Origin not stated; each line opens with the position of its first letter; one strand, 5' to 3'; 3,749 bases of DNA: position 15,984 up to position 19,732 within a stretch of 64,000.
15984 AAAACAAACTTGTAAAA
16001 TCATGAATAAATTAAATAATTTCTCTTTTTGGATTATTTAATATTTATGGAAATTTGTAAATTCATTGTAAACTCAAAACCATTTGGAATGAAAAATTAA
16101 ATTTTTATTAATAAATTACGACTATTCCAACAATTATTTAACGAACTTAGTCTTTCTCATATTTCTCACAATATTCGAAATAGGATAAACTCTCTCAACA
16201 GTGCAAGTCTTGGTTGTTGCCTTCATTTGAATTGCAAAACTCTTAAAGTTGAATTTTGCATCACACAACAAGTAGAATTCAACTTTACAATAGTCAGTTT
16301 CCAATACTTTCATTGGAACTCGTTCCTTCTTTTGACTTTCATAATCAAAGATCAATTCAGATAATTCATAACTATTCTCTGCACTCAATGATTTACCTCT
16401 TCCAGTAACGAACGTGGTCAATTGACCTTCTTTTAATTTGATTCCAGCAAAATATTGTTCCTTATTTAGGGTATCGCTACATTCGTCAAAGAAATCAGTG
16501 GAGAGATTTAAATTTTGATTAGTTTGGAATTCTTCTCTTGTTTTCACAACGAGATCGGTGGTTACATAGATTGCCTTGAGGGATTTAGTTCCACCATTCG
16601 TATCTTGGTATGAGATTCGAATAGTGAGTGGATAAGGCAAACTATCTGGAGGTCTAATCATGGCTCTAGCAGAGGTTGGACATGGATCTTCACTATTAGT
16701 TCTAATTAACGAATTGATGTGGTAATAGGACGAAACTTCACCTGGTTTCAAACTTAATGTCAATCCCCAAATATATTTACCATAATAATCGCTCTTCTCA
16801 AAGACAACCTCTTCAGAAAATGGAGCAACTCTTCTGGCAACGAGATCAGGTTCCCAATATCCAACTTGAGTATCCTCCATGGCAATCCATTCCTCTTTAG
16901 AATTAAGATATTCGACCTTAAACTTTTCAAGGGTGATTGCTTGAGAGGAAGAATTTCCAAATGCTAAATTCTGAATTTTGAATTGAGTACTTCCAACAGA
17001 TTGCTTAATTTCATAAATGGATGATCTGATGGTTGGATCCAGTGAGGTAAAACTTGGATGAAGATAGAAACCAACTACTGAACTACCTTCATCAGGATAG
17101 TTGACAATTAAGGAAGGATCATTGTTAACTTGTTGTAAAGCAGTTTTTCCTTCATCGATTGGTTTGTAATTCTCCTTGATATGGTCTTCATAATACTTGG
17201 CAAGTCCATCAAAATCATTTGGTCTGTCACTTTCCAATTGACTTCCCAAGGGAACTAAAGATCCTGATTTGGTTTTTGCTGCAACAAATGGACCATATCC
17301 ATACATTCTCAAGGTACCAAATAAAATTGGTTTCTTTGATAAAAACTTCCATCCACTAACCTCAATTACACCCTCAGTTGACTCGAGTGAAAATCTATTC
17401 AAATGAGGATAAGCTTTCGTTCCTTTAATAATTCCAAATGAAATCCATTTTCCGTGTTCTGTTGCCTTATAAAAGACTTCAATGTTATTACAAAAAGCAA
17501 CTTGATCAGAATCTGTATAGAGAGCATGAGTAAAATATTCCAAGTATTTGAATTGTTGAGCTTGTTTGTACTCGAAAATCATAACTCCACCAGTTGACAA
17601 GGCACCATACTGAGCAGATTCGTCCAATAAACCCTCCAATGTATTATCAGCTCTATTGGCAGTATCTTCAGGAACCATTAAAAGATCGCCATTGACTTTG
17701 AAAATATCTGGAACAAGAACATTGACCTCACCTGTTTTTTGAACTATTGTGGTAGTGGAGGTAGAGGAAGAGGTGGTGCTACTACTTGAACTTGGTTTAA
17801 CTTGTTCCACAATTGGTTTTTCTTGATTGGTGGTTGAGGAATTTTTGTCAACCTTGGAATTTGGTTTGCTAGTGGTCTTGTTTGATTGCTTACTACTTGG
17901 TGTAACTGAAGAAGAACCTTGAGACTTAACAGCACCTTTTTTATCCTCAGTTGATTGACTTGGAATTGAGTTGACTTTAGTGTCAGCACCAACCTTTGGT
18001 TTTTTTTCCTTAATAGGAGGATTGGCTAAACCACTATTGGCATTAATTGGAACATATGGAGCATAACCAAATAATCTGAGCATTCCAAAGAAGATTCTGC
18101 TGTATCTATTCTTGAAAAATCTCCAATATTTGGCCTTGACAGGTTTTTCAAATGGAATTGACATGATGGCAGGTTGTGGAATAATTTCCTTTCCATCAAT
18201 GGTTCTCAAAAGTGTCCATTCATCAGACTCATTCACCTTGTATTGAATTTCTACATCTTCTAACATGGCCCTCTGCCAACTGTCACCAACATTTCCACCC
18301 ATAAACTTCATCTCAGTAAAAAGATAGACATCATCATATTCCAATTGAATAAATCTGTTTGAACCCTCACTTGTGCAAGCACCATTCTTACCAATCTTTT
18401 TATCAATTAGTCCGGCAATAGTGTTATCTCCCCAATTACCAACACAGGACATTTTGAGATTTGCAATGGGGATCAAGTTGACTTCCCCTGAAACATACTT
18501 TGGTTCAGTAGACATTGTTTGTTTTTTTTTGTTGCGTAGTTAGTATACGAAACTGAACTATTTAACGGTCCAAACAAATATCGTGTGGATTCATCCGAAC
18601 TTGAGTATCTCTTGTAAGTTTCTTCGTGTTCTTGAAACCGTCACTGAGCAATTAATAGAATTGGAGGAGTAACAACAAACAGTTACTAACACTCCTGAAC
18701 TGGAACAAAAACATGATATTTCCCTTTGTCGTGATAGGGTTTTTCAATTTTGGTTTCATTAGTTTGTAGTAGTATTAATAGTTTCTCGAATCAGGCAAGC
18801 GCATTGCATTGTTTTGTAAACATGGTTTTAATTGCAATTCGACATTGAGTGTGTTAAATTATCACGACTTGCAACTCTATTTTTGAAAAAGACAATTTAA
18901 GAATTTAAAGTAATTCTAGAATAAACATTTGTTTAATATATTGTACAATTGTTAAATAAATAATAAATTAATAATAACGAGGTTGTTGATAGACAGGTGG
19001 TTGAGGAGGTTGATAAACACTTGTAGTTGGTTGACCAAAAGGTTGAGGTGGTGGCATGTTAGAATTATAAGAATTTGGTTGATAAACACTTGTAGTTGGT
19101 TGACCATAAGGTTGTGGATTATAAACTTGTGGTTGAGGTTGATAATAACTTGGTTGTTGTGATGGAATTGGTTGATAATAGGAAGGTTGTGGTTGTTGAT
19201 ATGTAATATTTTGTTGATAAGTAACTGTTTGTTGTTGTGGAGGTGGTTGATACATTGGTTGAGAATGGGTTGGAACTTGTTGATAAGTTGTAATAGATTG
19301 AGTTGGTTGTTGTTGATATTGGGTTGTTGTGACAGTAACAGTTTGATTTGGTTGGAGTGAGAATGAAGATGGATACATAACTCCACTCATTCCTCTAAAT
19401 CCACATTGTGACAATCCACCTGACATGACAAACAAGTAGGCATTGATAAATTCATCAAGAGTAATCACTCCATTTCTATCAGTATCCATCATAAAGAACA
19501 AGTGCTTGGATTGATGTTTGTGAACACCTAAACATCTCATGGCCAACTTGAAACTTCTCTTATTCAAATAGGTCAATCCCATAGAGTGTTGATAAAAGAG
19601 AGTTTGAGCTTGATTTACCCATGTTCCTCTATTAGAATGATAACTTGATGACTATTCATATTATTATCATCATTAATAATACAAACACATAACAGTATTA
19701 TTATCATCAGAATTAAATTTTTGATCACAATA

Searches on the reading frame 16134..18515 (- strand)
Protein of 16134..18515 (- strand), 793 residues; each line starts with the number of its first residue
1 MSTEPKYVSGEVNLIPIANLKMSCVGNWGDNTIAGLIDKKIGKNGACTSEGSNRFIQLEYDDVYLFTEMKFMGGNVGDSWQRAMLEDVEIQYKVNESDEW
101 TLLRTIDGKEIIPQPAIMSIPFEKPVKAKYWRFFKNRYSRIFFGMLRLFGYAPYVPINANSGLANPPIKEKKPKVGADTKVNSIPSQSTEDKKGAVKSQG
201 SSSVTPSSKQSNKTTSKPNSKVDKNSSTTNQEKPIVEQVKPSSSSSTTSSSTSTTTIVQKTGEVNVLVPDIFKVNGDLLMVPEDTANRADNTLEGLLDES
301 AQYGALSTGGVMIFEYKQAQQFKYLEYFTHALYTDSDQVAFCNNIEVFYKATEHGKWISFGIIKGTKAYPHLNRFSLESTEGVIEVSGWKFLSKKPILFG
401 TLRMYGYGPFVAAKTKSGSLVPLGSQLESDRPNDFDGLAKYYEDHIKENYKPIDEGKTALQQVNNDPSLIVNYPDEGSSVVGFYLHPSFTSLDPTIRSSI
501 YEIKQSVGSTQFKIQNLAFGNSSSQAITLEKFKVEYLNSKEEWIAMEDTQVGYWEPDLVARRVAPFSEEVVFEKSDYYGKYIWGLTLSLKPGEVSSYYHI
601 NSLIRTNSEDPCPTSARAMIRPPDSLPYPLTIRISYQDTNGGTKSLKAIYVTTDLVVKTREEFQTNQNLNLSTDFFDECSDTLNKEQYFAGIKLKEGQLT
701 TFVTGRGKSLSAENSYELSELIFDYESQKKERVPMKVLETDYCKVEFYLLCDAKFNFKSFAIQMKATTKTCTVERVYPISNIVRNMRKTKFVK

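Call 8: search_protein_families(library=pfam, proteins=[window:16134-18515:-], max_evalue=0.001)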
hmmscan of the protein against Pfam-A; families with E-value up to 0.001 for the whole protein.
window:16134-18515:- (793 aa): 0 families

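Call 23: search_protein_families(library=pfam, proteins=[window:16134-18515:-], max_evalue=10)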
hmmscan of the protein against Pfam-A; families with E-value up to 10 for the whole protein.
window:16134-18515:- (793 aa): 1 family
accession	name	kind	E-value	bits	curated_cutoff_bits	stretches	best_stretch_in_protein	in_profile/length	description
PF10428.14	SOG2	-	0.035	14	26.9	1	165-262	238-331/475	RAM signalling pathway protein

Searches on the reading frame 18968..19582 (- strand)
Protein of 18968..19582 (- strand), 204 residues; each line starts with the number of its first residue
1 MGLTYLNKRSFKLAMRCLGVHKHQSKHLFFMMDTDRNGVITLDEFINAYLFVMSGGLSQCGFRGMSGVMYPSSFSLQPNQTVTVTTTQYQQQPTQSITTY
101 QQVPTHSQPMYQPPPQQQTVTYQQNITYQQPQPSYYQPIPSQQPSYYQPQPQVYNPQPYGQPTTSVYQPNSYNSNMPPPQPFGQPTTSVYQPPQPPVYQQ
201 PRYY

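Call 23: search_protein_families(library=pfam, proteins=[window:18968-19582:-], max_evalue=10)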
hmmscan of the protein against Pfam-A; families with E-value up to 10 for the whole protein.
window:18968-19582:- (204 aa): 6 families
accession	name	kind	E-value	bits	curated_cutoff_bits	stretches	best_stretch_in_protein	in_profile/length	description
PF13405.12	EF-hand_6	-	8.4e-05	22.4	25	1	26-48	3-25/30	EF-hand domain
PF13833.12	EF-hand_8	-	0.00012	22.2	28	1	10-48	9-50/54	EF-hand domain pair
PF00036.39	EF-hand_1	-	0.00012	21.8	25.4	1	28-48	5-25/29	EF hand domain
PF13499.12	EF-hand_7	-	0.00024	21.8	30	1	6-49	19-66/67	EF-hand domain pair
PF13202.12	EF-hand_5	-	0.006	16.5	25.9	1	28-46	4-22/25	EF hand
PF24548.1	EF_EFCAB10_C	-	0.16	12.1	32.5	1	27-47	5-25/60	EFCAB10, C-terminal EF-hand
